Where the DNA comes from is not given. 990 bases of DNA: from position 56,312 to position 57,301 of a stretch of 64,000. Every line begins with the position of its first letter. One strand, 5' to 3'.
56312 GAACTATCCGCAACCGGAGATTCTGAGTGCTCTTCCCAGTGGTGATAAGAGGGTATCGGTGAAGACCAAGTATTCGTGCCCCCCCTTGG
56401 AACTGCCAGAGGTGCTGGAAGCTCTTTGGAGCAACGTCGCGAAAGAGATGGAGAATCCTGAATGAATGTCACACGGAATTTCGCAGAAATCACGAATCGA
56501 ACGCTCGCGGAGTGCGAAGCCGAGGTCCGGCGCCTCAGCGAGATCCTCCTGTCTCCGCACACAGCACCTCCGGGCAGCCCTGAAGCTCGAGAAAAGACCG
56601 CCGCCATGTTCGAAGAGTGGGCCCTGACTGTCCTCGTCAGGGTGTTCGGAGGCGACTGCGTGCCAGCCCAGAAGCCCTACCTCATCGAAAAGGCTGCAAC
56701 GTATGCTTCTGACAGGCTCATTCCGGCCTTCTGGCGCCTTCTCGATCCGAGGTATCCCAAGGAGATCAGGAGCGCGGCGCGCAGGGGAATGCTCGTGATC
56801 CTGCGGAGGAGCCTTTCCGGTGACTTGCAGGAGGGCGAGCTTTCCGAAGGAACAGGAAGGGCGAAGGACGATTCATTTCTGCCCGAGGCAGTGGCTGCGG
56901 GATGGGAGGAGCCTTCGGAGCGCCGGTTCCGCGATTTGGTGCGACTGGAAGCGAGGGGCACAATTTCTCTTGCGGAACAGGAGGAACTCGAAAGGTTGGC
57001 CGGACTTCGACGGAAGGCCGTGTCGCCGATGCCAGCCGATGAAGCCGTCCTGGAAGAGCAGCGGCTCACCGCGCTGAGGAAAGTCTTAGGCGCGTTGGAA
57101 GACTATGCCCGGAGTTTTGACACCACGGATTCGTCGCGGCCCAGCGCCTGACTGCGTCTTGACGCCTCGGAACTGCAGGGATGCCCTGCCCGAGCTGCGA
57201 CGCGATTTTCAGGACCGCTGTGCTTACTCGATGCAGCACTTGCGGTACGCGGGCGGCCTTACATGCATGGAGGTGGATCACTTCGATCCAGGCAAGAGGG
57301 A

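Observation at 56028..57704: Lower-GC three-gene module: stand-alone REC protein, unknown protein and HNH nuclease, with overlapping reading frames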

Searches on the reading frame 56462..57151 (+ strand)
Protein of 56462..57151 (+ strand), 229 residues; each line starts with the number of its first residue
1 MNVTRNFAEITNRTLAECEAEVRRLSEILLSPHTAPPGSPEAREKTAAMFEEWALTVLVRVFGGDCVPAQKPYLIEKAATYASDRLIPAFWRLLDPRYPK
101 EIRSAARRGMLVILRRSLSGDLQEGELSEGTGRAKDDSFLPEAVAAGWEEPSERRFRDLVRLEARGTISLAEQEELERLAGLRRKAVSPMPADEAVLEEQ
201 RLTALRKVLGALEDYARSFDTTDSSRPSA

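Call 3: search_protein_families(library=pfam, proteins=[window:56462-57151:+], max_evalue=1)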
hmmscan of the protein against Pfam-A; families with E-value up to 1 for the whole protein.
window:56462-57151:+ (229 aa): 0 families

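Call 4: search_protein_families(library=padloc, proteins=[window:56462-57151:+], max_evalue=1)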
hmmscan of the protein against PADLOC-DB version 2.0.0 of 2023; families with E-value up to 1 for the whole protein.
window:56462-57151:+ (229 aa): 0 families

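Call 5: search_protein_families(library=ncbifam, proteins=[window:56462-57151:+], max_evalue=1)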
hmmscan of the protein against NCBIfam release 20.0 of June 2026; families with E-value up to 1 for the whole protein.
window:56462-57151:+ (229 aa): 0 families

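Call 6: find_homologous_proteins(query=window:56462-57151:+)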
Query window:56462-57151:+ (229 aa): 2 proteins with E <= 0.001 among 2078 candidates.
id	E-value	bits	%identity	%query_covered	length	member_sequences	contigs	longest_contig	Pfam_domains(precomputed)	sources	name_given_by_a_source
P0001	3.7e-142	489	100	100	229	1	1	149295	-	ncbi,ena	-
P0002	7.7e-96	338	73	99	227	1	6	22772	-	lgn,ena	-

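Call 8: find_encoding_contigs(protein=P0002, flank=6000, max_places=6)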
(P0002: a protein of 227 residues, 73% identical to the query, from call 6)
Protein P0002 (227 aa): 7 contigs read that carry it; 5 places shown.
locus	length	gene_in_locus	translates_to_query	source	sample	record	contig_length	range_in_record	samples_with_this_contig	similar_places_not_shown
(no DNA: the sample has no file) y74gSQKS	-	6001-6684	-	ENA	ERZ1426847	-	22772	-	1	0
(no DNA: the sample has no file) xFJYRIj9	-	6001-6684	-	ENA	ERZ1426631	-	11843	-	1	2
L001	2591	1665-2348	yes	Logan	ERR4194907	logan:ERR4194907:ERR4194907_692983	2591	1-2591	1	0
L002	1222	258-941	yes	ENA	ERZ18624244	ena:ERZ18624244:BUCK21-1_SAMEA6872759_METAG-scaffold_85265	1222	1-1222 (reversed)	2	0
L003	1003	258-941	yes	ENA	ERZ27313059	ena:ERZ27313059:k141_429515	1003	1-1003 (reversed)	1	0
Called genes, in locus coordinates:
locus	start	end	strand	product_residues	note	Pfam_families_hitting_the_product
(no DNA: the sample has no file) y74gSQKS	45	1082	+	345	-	PF01717:Meth_synt_2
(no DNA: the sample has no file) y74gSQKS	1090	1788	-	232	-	PF01476:LysM (weak)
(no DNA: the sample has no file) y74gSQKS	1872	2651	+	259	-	PF01138:RNase_PH, PF03725:RNase_PH_C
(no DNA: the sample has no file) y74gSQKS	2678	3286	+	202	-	PF06325:PrmA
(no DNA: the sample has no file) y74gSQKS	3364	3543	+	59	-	PF06325:PrmA (weak)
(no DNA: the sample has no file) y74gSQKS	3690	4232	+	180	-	-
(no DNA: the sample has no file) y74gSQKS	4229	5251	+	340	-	PF01551:Peptidase_M23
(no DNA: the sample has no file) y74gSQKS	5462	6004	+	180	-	PF00072:Response_reg (weak)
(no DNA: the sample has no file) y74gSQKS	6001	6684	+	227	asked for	-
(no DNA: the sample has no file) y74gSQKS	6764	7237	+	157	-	-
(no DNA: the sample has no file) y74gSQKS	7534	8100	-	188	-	-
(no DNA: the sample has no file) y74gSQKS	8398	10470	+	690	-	PF22848:ASD1_dom, PF06964:Alpha-L-AF_C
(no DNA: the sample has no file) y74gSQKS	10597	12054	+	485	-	-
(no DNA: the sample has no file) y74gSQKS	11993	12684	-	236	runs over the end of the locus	PF02390:Methyltransf_4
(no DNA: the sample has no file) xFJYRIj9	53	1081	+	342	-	PF01717:Meth_synt_2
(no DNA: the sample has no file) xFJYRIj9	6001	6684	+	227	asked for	-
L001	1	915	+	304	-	?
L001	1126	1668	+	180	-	PF00072:Response_reg (weak)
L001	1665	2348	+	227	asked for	-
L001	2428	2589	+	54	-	?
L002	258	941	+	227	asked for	-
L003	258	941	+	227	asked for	-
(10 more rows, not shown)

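Call 44: predict_structure(alignment_id=A4)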
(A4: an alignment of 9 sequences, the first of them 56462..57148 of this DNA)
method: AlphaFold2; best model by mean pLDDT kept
length: 229 residues; sequences in the alignment: 9
mean_pLDDT: 54.5   pTM: 0.28
mean pLDDT of the five models: 54.5, 53.4, 53.3, 52.8, 50.3
residues with pLDDT >= 90: 1; 70-90: 36; 50-70: 102; < 50: 90
segments of 3 or more residues with pLDDT < 50: 1-7, 28-38, 57-67, 93-95, 110-144, 222-229
pLDDT, mean of each block of 10 residues (from residue 1): 46 56 48 43 52 51 48 54 55 50 51 44 30 28 56 84 81 86 66 59 65 59 42
secondary structure, 60 per line:
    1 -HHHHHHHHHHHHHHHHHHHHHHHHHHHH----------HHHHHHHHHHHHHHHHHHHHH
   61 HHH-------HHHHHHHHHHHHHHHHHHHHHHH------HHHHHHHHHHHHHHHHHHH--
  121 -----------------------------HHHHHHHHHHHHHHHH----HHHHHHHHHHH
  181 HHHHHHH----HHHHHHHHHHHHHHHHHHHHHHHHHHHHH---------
elements in order: H2-29 H40-63 H71-93 H100-118 H150-165 H170-187 H192-220

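Call 49: search_protein_representatives(alignment_id=A4)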
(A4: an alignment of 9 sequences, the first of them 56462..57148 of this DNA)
Query: 9 sequences, 150 profile positions. Proteins with E-value up to 0.001 (for the whole library): 649; up to 1e-10: 270; up to 1e-30: 4. The best 150 are listed.
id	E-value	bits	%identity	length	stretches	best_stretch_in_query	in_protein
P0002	8.7e-45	168.9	-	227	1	1-148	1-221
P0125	4.7e-41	156.8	-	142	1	1-146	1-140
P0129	1.8e-39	151.7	-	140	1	1-150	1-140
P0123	1.3e-36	142.4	-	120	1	35-147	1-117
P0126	2.3e-29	118.8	-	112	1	28-146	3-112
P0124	1.1e-27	113.4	-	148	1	1-147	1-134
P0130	4.4e-22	95.2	-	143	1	36-146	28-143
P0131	2.3e-20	89.7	-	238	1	55-146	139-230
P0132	7.8e-19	84.7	-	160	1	3-149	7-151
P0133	8.8e-19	84.5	-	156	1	5-148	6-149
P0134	1.3e-18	84.0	-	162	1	47-147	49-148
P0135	1.4e-18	83.9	-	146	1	3-143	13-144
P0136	2.0e-18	83.3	-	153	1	37-142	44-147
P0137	3.1e-18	82.8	-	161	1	58-146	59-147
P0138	1.0e-17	81.1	-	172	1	67-146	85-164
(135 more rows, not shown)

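Call 63: list_cluster_members(proteins=[P0001, P0002, P0010])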
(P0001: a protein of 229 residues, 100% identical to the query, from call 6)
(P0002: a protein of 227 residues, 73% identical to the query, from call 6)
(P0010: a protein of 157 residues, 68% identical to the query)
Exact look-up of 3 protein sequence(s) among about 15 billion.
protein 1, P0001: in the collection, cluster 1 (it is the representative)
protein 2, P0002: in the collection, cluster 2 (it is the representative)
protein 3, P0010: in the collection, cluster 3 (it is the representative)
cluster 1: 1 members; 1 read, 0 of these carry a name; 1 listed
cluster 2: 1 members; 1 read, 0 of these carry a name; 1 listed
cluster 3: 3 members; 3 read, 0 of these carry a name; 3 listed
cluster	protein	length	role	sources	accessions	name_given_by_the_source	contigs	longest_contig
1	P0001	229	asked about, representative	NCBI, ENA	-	-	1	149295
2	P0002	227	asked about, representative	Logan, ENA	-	-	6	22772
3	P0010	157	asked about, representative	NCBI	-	-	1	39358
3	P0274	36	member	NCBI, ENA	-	-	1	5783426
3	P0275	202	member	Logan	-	-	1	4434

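Call 88: fold_search(model_id=the predicted structure, library=pdb)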
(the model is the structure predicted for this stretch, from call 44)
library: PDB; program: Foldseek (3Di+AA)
matches with E <= 10: 208; with E <= 0.001: 0
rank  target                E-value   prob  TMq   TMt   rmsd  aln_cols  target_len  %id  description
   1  9m98_F                6.4e-01  0.14  0.16  0.22  23.6       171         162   13  Structural Basis of Pausing During Transcription Initiation in Mycobacterium tuberculosis (released 2026-01-14)
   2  8ivz_B                6.8e-01  0.14  0.17  0.22  22.0       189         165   13  Crystal structure of talin R7 in complex with KANK1 KN motif (released 2023-11-08)
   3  8ivz_A                1.1e+00  0.12  0.17  0.23  22.0       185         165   13  Crystal structure of talin R7 in complex with KANK1 KN motif (released 2023-11-08)
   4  8dpw                  1.3e+00  0.11  0.17  0.21  13.1       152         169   16  The structure of Interleukin-11 Mutein (released 2023-11-29)
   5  4v6b_BD               1.3e+00  0.09  0.19  0.24  23.0       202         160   13  Crystal structure of human ferritin Phe167SerfsX26 mutant. (released 2014-07-09)
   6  4itw_C                1.4e+00  0.05  0.13  0.17  20.4       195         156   13  Anaerobic crystal structure of iron soaked (75 min) ferritin from Pseudo-nitzschia multiseries (released 2013-03-20)
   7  9j48_A                1.5e+00  0.07  0.17  0.13  22.5       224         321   17  GFP bound to 24-mer DARPin-apoferritin model 6c (released 2025-06-04)
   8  4fzs_A                1.5e+00  0.04  0.15  0.16  29.1       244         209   14  Structure of human SNX1 BAR domain (released 2013-07-10)
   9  4akv_B                1.7e+00  0.05  0.14  0.10  27.3       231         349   10  Crystal structure of human sorting nexin 33 (SNX33) (released 2012-08-01)
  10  9cc9_G                1.7e+00  0.04  0.13  0.05  26.9       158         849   15  Dodecameric state of the NRC4 resistosome (released 2024-09-11)
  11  8i7r_B4               1.7e+00  0.03  0.13  0.10  29.0       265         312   15  In situ structure of axonemal doublet microtubules in mouse sperm with 48-nm repeat (released 2023-10-11)
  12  8xwy_A                1.8e+00  0.08  0.16  0.20  16.0       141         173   14  Structure of Interleukin-27 (released 2025-01-22)
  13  6l55_A                1.8e+00  0.05  0.12  0.16  20.5       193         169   13  Recombinant Tegillarca granosa ferritin (released 2019-11-06)
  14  1wxp_MODEL_1_A        1.9e+00  0.04  0.10  0.17  17.9       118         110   14  Solution structure of the death domain of nuclear matrix protein p84 (released 2005-07-28)
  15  4v6b_AP               2.0e+00  0.08  0.18  0.25  23.2       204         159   12  Crystal structure of human ferritin Phe167SerfsX26 mutant. (released 2014-07-09)
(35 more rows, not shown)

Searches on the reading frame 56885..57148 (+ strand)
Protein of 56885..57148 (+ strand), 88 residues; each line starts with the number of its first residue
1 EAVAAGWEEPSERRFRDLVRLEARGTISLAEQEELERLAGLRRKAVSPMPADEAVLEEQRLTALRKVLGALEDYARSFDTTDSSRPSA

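Call 28: find_homologous_proteins(query=A3, max_evalue=0.001)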
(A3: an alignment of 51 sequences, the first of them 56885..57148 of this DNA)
Query A3 (51 sequences) (88 aa, profile of the alignment): 7 proteins with E <= 0.001 among 1677 candidates.
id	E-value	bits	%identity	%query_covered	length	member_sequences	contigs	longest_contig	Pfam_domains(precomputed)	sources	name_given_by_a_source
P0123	1.6e-19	87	72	99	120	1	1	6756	-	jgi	jgi:hypothetical protein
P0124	2.7e-15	74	-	-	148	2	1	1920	-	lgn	-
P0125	1.0e-14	72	-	-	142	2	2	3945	-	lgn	-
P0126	1.1e-13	69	-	-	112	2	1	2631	-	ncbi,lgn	-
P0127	9.3e-12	62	37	61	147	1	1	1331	-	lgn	-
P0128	2.0e-10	58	35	81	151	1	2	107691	-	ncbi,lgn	-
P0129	5.2e-9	54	35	81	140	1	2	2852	-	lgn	-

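Call 29: search_solved_structures(query=A3, max_evalue=5)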
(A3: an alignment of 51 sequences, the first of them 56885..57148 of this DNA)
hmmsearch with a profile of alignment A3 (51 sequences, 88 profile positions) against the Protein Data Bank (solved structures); distinct sequences matched with E-value up to 5: 6.
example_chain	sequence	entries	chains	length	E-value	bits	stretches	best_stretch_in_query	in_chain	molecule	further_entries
2kkm_A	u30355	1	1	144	0.04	17.1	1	29-67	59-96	Translation machinery-associated protein 16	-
8hfr_sm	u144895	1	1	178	0.064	16.4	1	30-67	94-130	Translation machinery-associated protein 16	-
9vvu_A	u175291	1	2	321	0.94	12.7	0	16-42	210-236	LysR family transcriptional regulator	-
9vvt_A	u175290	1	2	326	0.96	12.7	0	16-42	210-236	LysR family transcriptional regulator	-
3mv2_B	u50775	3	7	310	1.3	12.2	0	55-82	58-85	Coatomer subunit epsilon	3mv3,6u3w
5jfz_B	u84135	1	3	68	1.6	12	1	22-49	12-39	Uncharacterized protein YhfG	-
